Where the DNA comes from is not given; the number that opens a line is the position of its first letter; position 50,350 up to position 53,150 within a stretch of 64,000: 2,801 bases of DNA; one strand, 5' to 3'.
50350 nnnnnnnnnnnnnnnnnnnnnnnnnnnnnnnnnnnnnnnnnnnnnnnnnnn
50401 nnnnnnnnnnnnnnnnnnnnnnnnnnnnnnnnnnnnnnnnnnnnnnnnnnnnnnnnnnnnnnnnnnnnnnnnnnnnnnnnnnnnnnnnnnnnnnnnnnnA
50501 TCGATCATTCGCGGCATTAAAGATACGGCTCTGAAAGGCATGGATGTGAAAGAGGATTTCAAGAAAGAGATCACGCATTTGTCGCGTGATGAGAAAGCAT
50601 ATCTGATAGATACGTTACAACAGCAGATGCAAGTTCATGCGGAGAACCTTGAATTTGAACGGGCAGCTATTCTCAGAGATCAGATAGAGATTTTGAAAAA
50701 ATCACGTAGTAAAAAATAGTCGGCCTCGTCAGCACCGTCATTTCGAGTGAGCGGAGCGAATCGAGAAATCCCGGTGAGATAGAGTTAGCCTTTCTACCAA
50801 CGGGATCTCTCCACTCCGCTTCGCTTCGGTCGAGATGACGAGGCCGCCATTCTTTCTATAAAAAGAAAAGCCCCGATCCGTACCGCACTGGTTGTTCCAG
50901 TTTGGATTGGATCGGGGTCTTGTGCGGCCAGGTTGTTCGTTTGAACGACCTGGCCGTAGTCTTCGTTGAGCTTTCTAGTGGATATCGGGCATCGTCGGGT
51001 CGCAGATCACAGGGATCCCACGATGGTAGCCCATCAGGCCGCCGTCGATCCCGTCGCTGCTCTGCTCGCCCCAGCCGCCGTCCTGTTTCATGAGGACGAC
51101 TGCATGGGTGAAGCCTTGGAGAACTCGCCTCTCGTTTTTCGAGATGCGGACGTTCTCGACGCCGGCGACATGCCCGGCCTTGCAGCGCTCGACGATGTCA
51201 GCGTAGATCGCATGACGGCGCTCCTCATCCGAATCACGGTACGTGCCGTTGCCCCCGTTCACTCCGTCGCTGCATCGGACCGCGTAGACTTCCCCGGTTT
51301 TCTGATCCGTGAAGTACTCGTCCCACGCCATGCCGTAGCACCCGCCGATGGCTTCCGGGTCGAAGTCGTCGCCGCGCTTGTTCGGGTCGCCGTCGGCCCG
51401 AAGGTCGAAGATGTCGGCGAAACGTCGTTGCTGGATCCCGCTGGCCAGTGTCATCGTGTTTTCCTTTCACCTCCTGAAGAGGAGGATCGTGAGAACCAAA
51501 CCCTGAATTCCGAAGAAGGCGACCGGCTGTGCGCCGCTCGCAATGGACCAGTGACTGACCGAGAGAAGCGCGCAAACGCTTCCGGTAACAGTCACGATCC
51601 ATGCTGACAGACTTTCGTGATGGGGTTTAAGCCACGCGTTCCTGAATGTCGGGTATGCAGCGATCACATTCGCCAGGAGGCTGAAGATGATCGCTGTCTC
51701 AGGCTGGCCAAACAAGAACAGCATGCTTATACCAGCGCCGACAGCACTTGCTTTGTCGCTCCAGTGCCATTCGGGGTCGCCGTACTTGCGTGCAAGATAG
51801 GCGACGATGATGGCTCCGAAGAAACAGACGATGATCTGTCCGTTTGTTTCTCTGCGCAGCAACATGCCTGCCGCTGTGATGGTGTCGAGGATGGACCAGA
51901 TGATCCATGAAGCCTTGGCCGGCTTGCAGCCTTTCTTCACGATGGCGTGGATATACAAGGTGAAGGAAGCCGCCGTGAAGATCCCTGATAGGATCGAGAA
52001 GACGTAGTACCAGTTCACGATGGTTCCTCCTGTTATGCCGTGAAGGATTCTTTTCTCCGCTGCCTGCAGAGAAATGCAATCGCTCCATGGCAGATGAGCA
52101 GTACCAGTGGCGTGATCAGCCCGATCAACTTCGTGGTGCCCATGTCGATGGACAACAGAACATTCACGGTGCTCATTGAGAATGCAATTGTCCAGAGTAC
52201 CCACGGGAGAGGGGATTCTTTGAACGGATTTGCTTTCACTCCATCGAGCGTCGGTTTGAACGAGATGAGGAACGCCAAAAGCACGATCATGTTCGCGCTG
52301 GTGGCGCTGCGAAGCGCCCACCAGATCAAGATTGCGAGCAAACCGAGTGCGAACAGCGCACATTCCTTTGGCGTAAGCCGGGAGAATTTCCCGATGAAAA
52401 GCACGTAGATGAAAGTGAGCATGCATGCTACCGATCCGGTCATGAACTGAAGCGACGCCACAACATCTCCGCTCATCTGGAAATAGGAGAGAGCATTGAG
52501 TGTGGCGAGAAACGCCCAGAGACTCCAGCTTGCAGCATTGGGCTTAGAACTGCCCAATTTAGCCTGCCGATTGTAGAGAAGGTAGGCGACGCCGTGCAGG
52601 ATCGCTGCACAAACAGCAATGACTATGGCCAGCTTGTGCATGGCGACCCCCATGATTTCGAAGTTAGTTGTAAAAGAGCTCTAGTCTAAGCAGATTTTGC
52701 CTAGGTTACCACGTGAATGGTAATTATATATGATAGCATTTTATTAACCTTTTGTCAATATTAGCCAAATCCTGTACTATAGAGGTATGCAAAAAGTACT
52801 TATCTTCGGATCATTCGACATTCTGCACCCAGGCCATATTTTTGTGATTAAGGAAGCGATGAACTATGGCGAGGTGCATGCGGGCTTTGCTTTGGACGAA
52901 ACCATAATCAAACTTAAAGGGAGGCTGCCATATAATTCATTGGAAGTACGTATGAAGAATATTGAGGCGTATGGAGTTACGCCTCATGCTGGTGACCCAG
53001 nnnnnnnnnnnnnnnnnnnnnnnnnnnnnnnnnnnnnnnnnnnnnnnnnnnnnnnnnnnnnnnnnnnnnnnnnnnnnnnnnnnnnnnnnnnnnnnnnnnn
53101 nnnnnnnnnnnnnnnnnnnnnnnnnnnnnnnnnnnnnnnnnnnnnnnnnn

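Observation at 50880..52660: High-GC island 2: three minus-strand genes including tandem paralogous 6-TM proteins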

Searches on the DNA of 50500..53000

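Call 42: search_rna_families(source=window, start=50500, end=53000, threshold=evalue, max_evalue=1)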
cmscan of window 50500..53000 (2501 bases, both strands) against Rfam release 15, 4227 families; matches with E-value up to 1: 0.
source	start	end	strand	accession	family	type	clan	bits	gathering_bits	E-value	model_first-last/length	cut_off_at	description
